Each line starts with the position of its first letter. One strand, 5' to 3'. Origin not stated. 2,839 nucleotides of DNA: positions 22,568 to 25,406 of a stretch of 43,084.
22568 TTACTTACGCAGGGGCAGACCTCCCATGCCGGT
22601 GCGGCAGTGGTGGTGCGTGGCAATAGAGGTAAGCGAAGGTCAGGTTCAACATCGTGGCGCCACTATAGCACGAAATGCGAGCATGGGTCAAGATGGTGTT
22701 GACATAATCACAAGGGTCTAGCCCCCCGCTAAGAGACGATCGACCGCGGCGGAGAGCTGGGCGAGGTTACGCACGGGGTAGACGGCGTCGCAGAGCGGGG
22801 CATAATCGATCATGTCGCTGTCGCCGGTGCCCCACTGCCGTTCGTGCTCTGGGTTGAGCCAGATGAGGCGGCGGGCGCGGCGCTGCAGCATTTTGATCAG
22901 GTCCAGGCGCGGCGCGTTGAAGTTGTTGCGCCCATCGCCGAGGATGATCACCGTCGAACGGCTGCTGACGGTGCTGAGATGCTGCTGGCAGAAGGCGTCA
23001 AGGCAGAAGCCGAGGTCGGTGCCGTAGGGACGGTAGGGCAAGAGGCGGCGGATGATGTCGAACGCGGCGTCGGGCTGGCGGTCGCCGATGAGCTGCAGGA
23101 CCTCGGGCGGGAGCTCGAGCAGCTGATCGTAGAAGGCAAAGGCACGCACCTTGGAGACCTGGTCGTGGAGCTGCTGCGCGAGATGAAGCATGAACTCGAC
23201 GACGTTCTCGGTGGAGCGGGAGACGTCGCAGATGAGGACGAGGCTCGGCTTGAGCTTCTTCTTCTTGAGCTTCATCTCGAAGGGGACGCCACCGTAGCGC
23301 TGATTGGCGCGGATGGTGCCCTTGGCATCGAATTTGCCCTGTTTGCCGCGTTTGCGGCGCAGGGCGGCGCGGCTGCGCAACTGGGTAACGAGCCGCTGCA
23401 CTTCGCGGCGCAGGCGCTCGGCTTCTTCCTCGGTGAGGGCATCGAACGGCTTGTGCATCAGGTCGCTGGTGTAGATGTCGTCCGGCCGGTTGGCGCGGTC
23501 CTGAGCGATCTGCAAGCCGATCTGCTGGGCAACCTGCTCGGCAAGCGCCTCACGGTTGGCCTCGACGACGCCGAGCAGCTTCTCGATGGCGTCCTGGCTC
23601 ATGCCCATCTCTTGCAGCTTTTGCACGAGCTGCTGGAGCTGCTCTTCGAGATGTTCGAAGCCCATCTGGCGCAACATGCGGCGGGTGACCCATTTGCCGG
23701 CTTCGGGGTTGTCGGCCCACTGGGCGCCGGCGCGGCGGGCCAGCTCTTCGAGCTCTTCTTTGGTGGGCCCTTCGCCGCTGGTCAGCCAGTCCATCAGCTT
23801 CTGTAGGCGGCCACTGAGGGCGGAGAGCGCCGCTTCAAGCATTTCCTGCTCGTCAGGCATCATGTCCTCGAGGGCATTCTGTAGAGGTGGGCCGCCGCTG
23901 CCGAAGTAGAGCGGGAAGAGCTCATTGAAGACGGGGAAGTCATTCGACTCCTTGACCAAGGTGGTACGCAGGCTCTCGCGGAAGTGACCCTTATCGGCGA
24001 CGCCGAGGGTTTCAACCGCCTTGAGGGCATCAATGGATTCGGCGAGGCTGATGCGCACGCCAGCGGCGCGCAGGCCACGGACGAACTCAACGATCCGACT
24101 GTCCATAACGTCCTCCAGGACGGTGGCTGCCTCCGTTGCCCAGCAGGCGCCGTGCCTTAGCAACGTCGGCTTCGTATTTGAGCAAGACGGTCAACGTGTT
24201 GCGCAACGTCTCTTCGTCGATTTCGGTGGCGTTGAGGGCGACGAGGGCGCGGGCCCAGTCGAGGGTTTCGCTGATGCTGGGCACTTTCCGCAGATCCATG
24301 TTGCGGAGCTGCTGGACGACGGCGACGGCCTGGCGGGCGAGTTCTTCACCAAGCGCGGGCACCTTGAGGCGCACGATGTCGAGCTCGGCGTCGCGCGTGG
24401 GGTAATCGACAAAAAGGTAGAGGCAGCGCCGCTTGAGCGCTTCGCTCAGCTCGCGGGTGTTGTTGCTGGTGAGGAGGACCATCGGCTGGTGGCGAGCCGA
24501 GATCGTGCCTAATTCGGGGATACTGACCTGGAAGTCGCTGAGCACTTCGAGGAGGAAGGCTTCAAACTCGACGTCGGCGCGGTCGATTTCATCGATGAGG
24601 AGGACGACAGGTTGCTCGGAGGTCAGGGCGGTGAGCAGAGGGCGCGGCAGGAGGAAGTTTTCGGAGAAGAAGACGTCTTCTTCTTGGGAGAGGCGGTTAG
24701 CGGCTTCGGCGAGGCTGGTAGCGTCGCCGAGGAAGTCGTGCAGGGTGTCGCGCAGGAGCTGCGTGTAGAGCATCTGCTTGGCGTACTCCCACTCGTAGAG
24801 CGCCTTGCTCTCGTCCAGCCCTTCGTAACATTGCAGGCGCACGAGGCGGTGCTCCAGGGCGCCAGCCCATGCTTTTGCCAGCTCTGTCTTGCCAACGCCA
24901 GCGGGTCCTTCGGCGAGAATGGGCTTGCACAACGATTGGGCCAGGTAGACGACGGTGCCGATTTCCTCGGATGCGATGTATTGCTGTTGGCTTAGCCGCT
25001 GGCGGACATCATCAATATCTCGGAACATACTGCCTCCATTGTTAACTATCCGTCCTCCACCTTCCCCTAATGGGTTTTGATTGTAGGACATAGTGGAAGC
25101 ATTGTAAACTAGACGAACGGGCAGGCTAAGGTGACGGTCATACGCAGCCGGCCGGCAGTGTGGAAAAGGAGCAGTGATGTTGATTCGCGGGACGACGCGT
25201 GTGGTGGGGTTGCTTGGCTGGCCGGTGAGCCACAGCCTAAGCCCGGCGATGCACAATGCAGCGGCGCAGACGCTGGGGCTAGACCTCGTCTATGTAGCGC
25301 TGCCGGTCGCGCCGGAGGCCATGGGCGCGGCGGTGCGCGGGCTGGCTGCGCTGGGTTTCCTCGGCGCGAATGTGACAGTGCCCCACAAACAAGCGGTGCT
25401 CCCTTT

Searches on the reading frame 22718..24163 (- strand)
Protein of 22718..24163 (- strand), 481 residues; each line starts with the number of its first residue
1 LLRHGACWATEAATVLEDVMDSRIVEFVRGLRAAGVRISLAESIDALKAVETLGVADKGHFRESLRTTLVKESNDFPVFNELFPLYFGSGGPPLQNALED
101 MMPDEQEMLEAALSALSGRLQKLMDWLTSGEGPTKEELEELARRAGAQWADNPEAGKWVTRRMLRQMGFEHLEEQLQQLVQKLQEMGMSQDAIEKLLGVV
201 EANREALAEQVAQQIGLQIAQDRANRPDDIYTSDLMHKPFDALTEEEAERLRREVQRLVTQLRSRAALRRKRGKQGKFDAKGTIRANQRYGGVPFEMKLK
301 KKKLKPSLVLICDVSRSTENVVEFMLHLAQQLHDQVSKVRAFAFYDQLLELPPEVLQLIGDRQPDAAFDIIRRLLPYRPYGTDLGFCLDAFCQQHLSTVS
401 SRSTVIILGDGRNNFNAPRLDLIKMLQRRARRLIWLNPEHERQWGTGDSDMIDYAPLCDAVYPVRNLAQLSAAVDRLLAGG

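Call 34: search_protein_families(library=pfam, proteins=[window:22718-24163:-], max_evalue=0.00001)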
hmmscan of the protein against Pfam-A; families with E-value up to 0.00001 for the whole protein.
window:22718-24163:- (481 aa): 1 family
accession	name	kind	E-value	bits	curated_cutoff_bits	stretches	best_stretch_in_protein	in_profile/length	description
PF05762.20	VWA_CoxE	-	2.4e-32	112.6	26.4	1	251-469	1-221/222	VWA domain containing CoxE-like protein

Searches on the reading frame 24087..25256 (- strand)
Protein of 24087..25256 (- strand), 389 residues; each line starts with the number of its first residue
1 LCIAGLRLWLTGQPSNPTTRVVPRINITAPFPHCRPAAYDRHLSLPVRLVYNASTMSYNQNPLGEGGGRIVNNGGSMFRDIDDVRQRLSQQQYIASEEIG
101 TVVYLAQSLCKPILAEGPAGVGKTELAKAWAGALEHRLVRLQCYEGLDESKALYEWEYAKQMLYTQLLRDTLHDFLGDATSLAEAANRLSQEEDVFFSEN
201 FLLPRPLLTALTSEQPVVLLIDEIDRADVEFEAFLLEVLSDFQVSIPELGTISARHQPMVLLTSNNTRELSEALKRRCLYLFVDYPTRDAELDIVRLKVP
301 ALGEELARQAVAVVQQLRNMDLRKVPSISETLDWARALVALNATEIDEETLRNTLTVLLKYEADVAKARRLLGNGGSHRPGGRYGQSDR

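Call 35: search_protein_families(library=pfam, proteins=[window:24087-25256:-], max_evalue=0.00001)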
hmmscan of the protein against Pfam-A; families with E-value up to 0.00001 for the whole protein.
window:24087-25256:- (389 aa): 4 families
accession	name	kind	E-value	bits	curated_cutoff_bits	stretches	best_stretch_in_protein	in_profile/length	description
PF07728.20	AAA_5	-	9.4e-11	42.3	22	1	116-278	5-139/139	AAA domain (dynein-related subfamily)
PF00004.35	AAA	-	2.1e-10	41.6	21.2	1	114-278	2-123/131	ATPase family associated with various cellular activities (AAA)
PF13191.12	AAA_16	-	1.1e-07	33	32.6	1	116-240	30-157/167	AAA ATPase domain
PF07724.20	AAA_2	-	9.5e-06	26.2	27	0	113-267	6-126/166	AAA domain (Cdc48 subfamily)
